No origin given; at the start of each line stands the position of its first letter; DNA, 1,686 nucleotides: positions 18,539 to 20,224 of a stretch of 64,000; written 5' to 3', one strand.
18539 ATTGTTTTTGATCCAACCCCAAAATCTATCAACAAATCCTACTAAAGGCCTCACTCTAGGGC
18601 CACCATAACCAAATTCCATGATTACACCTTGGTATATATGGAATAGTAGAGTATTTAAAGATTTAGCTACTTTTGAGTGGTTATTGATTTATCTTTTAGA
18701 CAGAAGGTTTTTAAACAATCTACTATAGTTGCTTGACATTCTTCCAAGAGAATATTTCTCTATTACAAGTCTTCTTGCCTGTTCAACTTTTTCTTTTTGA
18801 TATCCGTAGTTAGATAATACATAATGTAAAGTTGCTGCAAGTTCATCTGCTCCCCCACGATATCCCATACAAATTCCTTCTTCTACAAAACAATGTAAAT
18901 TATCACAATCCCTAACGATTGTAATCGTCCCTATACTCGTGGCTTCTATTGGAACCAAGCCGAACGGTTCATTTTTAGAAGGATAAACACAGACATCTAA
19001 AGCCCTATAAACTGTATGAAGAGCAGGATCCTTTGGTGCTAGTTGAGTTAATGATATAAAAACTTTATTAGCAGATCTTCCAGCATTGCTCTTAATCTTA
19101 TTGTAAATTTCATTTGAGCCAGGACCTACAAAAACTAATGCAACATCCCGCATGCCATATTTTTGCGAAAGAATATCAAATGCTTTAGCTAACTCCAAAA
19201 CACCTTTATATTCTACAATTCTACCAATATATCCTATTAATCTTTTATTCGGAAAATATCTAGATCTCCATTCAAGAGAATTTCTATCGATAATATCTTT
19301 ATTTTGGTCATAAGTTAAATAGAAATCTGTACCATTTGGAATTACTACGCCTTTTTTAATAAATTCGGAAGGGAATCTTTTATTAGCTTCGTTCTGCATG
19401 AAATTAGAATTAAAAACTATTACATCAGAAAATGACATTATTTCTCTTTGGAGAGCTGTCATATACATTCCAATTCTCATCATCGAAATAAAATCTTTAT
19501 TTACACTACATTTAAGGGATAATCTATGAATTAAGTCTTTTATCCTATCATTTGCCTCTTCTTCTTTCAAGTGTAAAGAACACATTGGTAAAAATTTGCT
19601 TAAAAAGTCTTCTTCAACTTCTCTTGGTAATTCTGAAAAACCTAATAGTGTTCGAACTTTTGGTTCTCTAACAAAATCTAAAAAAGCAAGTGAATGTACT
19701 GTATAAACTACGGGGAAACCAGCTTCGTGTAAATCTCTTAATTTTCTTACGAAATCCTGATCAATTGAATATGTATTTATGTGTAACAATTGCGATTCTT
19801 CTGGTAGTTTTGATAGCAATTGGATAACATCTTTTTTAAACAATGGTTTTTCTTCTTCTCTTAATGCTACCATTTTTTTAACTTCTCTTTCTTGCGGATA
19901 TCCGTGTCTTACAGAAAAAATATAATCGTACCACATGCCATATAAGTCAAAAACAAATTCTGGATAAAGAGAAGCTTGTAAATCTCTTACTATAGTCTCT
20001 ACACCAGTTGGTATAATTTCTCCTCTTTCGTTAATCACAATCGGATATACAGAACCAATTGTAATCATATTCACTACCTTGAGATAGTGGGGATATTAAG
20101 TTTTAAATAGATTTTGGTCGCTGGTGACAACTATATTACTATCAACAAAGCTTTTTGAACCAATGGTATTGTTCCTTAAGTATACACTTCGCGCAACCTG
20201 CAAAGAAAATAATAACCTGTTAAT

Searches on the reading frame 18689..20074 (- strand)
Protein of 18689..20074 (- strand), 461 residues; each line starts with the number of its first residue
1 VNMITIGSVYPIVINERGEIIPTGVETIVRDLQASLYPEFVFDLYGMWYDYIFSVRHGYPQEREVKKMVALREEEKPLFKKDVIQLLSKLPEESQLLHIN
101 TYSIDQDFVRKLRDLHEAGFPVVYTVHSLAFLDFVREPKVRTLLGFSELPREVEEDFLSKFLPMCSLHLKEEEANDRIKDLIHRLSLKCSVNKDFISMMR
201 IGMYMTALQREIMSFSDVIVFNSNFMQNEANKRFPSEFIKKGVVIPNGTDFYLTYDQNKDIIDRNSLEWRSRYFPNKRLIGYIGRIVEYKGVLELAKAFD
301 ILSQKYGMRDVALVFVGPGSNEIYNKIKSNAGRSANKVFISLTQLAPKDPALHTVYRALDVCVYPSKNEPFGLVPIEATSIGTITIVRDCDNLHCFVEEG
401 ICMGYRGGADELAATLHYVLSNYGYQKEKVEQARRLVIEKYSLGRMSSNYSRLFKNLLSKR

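Call 93: search_protein_families(library=pfam, proteins=[window:18689-20074:-], max_evalue=0.001)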
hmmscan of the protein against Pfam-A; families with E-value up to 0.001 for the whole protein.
window:18689-20074:- (461 aa): 4 families
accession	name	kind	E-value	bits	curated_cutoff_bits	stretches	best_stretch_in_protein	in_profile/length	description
PF00534.26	Glycos_transf_1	-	1.4e-18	67.4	26.4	1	271-434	9-170/172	Glycosyl transferases group 1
PF13692.12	Glyco_trans_1_4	-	1.8e-16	61.1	27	1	278-422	2-142/142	Glycosyl transferases group 1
PF20706.3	GT4-conflict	-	3.7e-07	29.9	26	1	282-383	202-306/385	Family 4 Glycosyltransferase in conflict systems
PF13439.12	Glyco_transf_4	-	2.1e-06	28.3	28.5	0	202-250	120-167/170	Glycosyltransferase Family 4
